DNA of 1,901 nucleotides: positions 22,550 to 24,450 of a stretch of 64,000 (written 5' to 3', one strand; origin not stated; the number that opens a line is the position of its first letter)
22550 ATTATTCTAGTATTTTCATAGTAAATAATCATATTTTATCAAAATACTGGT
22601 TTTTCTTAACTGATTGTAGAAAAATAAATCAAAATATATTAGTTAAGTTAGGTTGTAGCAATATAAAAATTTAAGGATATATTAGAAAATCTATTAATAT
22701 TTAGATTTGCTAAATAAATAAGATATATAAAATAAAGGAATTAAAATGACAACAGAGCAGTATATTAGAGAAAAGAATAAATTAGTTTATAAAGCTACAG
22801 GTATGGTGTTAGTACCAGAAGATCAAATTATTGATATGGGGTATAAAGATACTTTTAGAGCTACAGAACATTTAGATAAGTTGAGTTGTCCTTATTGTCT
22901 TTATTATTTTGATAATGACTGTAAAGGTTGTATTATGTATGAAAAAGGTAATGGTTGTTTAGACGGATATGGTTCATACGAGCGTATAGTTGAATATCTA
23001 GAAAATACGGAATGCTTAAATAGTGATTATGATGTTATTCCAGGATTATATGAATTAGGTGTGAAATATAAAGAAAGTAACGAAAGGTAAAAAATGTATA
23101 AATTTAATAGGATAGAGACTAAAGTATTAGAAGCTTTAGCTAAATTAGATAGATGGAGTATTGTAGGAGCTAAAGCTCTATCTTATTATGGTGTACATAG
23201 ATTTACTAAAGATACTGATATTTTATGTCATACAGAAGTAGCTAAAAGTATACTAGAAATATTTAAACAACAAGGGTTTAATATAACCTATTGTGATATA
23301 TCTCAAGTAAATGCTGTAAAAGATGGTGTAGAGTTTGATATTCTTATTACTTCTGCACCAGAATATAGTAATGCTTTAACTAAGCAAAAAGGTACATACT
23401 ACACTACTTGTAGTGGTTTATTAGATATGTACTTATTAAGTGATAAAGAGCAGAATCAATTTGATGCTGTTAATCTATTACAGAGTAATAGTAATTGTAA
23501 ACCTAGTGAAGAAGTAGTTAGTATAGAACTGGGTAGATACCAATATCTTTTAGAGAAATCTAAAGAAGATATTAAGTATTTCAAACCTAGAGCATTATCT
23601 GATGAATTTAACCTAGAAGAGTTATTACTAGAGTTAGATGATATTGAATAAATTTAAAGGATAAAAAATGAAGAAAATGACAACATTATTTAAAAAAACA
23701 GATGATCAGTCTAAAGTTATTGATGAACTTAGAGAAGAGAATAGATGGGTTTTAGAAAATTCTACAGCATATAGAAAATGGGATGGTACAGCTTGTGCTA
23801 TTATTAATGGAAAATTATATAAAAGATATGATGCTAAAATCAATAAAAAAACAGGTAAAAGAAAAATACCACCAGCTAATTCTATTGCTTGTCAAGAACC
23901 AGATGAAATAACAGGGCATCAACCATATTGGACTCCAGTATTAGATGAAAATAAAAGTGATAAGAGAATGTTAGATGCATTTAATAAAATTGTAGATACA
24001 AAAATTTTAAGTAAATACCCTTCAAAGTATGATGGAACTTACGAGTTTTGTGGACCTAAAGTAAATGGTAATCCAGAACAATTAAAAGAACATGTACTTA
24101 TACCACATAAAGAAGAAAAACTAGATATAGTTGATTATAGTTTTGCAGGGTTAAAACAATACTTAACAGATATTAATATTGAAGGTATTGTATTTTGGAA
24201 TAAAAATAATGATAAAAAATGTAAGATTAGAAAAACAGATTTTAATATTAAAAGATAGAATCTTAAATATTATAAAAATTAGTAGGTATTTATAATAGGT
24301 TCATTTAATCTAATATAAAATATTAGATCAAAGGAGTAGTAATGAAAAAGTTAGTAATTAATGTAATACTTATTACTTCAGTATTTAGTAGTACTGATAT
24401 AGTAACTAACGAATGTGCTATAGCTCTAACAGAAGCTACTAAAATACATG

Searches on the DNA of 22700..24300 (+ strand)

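Call 9: search_dna_similar(query=window:22700-24300:+, collection=phages, mode=distant, max_rows=30)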
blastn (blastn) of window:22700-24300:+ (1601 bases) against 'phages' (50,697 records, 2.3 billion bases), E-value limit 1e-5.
Records with a match: 1; places in all: 1; records where one place covers at least 80% of the query: 0.
Best place of each record, by identity: 60-80% 1.
By first word of the organism name: uncultured 1.
By host as written in the record: - 1.
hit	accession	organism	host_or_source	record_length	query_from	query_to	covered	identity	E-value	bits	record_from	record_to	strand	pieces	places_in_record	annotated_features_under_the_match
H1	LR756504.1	uncultured phage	metagenomic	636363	1064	1232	11%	68.6%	3e-10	74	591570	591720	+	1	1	record has no annotation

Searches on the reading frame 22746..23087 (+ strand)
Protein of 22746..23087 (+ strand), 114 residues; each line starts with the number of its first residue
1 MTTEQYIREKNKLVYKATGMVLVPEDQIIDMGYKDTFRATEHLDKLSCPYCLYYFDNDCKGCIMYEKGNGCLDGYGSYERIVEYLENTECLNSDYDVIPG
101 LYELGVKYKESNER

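Call 3: search_protein_families(library=pfam, proteins=[window:22746-23087:+], max_evalue=1)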
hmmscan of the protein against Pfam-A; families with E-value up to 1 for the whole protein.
window:22746-23087:+ (114 aa): 1 family
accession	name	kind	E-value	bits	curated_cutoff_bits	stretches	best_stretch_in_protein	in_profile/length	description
PF17512.7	Sh_2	-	0.021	15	27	1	16-74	74-131/174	Metapneumovirus Small hydrophobic protein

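Call 4: search_protein_families(library=phrogs, proteins=[window:22746-23087:+], max_evalue=0.1)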
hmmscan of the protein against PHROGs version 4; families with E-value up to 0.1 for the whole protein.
window:22746-23087:+ (114 aa): 0 families

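Call 5: search_protein_families(library=ncbifam, proteins=[window:22746-23087:+], max_evalue=1)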
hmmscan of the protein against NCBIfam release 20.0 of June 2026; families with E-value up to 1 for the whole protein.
window:22746-23087:+ (114 aa): 0 families

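Call 8: search_protein_families(library=padloc, proteins=[window:22746-23087:+], max_evalue=1)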
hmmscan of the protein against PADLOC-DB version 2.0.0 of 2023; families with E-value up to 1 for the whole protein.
window:22746-23087:+ (114 aa): 0 families
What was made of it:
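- On AbiEii / MenT toxins (DUF1814, PF08843): In the padloc defence library ORF1 hits nothing (call 8).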
